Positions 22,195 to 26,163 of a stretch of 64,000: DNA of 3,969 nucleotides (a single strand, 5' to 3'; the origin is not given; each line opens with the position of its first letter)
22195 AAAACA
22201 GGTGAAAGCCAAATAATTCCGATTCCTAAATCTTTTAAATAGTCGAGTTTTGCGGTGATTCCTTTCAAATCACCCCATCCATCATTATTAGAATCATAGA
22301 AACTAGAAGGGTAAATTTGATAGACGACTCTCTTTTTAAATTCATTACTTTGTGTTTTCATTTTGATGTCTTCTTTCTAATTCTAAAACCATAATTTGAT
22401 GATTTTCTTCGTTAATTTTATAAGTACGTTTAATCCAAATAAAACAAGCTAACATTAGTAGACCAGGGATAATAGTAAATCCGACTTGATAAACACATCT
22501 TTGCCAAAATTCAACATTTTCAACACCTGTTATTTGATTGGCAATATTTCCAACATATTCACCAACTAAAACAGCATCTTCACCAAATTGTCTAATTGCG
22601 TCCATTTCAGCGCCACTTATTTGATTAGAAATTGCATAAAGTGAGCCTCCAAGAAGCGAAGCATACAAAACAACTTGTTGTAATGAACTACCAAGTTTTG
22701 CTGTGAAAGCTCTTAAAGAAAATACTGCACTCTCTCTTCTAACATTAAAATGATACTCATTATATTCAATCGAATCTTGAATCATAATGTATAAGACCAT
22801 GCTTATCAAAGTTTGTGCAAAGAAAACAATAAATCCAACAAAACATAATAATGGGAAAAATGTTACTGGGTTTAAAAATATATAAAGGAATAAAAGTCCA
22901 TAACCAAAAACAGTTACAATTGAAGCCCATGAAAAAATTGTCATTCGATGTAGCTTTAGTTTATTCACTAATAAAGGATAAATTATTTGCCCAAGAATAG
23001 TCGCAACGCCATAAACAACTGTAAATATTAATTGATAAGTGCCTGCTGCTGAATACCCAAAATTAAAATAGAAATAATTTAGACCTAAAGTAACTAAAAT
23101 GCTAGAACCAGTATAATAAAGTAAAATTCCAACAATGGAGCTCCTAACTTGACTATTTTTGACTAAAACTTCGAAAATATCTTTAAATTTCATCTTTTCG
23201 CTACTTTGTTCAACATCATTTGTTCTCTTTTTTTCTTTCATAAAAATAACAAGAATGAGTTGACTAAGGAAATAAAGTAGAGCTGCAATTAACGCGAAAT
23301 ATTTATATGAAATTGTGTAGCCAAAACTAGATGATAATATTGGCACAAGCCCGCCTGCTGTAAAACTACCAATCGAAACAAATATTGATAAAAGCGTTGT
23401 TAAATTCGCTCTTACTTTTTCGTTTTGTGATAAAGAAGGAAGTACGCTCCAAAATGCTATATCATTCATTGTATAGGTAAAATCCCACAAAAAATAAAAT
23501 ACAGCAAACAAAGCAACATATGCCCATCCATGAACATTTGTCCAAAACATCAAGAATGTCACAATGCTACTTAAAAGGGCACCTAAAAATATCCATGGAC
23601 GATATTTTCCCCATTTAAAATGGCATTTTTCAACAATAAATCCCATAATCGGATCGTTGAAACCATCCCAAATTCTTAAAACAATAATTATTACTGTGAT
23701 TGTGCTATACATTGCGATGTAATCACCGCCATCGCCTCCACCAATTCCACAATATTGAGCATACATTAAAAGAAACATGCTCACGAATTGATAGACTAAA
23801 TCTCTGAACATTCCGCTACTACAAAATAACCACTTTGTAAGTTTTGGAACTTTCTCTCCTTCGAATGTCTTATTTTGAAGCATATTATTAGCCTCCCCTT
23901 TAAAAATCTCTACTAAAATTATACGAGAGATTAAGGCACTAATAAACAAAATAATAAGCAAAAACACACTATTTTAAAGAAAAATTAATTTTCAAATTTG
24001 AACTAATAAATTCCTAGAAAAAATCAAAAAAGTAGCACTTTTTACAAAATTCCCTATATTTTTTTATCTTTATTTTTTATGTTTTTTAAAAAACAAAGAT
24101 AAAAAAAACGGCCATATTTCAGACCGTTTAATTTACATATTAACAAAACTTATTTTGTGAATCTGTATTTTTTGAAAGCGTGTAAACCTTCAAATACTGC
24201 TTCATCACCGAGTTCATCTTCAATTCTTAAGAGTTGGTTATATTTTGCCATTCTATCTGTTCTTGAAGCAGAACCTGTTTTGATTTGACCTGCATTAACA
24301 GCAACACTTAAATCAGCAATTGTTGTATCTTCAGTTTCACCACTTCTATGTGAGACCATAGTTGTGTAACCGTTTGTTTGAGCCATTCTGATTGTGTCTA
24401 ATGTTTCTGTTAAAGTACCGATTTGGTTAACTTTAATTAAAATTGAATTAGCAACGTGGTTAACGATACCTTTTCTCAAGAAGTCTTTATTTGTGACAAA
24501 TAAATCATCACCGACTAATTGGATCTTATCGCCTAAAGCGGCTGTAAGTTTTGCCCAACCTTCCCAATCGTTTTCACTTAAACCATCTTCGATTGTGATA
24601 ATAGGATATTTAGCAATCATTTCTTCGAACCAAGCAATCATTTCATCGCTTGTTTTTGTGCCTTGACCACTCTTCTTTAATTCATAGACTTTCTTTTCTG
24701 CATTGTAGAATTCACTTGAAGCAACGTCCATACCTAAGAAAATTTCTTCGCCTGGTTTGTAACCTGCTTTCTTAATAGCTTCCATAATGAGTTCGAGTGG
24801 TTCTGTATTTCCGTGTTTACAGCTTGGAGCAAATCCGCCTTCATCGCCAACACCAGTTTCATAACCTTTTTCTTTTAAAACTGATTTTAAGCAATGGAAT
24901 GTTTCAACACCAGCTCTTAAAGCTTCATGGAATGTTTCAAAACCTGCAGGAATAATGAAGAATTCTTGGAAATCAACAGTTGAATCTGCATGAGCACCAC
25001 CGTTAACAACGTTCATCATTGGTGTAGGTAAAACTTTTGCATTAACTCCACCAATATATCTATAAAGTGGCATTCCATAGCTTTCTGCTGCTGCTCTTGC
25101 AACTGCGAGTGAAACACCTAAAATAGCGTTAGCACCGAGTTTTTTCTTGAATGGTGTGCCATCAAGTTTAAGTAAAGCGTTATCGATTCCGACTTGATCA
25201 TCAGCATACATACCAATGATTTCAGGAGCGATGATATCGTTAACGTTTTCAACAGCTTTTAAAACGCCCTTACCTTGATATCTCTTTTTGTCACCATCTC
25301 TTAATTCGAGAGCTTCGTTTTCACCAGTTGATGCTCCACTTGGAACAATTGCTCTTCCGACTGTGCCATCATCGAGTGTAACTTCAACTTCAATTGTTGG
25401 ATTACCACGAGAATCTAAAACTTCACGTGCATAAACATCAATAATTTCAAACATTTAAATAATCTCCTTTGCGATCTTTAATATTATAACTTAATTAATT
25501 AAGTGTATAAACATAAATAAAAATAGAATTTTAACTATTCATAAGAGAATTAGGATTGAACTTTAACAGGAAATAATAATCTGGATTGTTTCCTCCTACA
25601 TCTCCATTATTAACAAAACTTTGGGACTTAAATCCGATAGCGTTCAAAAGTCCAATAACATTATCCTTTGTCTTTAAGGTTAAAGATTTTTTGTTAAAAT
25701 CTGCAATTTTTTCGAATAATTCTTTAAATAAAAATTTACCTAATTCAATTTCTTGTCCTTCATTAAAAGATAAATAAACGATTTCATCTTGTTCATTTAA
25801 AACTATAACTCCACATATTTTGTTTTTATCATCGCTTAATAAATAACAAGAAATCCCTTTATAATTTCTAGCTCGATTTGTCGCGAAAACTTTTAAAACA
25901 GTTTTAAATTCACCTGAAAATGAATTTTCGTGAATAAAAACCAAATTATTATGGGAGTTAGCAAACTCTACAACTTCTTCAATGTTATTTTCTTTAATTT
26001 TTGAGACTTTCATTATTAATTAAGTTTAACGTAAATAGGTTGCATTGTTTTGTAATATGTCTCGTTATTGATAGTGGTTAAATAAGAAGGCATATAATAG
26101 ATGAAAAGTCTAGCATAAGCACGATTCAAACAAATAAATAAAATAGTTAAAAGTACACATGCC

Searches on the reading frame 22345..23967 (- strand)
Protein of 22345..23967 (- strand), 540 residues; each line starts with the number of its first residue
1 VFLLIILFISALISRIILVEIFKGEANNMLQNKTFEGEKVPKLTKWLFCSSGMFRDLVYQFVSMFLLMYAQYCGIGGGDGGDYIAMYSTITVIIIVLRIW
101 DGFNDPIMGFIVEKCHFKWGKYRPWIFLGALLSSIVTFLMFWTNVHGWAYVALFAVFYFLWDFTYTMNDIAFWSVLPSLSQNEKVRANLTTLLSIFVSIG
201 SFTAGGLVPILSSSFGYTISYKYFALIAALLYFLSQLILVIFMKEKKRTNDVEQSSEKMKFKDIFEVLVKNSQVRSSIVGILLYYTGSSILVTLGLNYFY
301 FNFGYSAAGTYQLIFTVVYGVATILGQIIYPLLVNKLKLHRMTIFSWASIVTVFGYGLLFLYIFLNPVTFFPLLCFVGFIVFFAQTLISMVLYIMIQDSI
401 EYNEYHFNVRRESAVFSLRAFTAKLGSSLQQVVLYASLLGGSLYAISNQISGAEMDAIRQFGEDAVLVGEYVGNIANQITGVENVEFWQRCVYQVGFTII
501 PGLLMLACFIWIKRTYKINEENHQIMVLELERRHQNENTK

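Call 8: search_protein_families(library=pfam, proteins=[window:22345-23967:-])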
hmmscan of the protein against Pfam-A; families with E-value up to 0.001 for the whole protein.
window:22345-23967:- (540 aa): 2 families
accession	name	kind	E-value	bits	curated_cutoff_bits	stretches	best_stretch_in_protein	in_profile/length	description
PF13347.12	MFS_2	-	1.4e-40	139.6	27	1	90-438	35-381/427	MFS/sugar transport protein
PF07690.21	MFS_1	-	8.2e-12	45.1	33.4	1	118-391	58-318/347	Major Facilitator Superfamily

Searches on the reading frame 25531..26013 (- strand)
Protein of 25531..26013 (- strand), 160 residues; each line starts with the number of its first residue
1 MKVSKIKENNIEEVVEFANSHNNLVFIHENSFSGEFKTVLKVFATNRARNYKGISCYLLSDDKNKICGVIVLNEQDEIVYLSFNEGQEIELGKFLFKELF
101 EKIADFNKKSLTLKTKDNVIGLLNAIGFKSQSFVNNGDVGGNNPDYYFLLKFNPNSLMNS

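Call 43: list_cluster_members(proteins=[window:25531-26013:-, window:12505-13368:+, window:24150-25454:-, window:13547-14353:-, window:45149-46840:+, window:26016-26633:-, window:11386-12291:-, window:26798-28144:-])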
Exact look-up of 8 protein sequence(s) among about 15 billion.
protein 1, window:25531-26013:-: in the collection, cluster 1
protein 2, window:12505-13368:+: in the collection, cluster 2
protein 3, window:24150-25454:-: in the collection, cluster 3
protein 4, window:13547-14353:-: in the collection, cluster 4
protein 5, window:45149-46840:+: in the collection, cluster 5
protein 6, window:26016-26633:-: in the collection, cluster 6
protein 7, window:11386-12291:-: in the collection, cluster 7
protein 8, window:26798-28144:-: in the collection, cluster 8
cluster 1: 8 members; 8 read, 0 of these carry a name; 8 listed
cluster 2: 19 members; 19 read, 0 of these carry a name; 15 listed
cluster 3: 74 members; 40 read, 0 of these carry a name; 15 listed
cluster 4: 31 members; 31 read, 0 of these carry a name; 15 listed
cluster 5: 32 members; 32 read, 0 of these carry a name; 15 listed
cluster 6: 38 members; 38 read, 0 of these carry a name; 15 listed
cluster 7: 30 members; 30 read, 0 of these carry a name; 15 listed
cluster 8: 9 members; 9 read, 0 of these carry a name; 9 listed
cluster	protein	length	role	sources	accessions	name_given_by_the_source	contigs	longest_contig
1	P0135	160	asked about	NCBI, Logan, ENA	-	-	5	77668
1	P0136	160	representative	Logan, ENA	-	-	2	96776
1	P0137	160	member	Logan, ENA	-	-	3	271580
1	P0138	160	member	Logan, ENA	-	-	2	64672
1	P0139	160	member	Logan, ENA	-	-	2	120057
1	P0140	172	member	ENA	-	-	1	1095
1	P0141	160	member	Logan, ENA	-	-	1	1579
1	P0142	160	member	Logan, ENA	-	-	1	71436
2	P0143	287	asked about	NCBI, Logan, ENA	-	-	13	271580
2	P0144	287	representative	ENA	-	-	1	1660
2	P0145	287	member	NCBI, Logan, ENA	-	-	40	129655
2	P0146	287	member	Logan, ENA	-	-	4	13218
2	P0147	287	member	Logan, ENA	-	-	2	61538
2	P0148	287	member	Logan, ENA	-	-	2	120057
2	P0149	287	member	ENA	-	-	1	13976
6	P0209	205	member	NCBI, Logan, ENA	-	-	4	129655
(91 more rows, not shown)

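Call 45: find_encoding_contigs(protein=P0209, flank=10000, max_places=2)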
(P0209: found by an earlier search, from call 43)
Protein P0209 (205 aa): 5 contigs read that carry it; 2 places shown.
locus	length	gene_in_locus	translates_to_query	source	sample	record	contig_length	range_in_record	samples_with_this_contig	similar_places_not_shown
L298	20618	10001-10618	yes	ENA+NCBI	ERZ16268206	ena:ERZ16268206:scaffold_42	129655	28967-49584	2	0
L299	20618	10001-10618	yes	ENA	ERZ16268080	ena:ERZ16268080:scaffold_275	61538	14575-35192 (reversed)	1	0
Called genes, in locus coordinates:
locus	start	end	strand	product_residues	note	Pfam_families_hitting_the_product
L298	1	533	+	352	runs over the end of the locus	PF03462:PCRF, PF00472:RF-1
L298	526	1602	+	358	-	PF02588:YitT_membrane, PF10035:DUF2179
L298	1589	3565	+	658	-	PF00270:DEAD (faint), PF04851:ResIII, PF17757:UvrB_inter, PF27431:UvrB_3rd, PF00271:Helicase_C, PF12344:UvrB, PF02151:UVR (weak)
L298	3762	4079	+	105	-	PF03840:SecG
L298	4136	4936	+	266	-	PF00763:THF_DHG_CYH, PF02882:THF_DHG_CYH_C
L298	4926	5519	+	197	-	-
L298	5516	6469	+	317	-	PF00389:2-Hacid_dh, PF02826:2-Hacid_dh_C, PF03446:NAD_binding_2 (weak)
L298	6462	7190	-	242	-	-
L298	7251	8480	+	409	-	PF02073:Peptidase_M29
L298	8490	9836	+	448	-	PF03051:Peptidase_C1_2, PF00112:Peptidase_C1 (weak)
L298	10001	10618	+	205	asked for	-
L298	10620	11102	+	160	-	-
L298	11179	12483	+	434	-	PF03952:Enolase_N, PF00113:Enolase_C, PF13378:MR_MLE_C (weak)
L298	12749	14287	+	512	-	PF07690:MFS_1, PF13347:MFS_2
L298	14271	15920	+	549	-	PF00128:Alpha-amylase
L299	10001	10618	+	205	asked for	-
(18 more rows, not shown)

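Call 46: find_encoding_contigs(protein=P0145, flank=10000, max_places=2)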
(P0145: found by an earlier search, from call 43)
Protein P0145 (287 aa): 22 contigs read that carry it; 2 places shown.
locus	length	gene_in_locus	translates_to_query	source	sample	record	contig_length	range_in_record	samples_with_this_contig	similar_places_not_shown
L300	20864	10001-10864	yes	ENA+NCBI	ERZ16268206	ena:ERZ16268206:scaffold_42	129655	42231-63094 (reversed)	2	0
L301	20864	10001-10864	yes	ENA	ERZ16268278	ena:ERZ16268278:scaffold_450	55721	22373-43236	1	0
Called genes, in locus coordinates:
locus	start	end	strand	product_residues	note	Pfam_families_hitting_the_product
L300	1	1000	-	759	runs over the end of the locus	-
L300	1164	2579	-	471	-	PF14691:Fer4_20, PF01262:AlaDh_PNT_C (faint), PF01946:Thi4 (faint), PF07992:Pyr_redox_2, PF00070:Pyr_redox (faint), PF03807:F420_oxidored (faint), PF12831:FAD_oxidored (faint), PF13450:NAD_binding_8 (weak), +1 more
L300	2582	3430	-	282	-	PF10418:DHODB_Fe-S_bind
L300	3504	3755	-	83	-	PF21645:FakA-like_M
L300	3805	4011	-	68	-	-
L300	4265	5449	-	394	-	PF00465:Fe-ADH, PF13685:Fe-ADH_2, PF25137:ADH_Fe_C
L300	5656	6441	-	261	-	PF13472:Lipase_GDSL_2 (weak)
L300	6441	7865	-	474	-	PF00083:Sugar_tr, PF07690:MFS_1, PF13347:MFS_2 (weak), PF07690:MFS_1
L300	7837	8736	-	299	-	PF01978:TrmB, PF11495:TrmB_EBD_N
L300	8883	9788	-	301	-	PF01661:Macro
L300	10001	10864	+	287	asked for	PF02645:DegV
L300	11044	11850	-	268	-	PF00702:Hydrolase (faint), PF08282:Hydrolase_3, PF05116:S6PP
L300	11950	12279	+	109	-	PF08863:YolD (weak)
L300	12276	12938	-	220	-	-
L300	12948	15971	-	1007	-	PF02837:Glyco_hydro_2_N, PF00703:Glyco_hydro_2, PF02836:Glyco_hydro_2_C, PF16353:LacZ_4, PF02929:Bgal_small_N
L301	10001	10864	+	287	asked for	PF02645:DegV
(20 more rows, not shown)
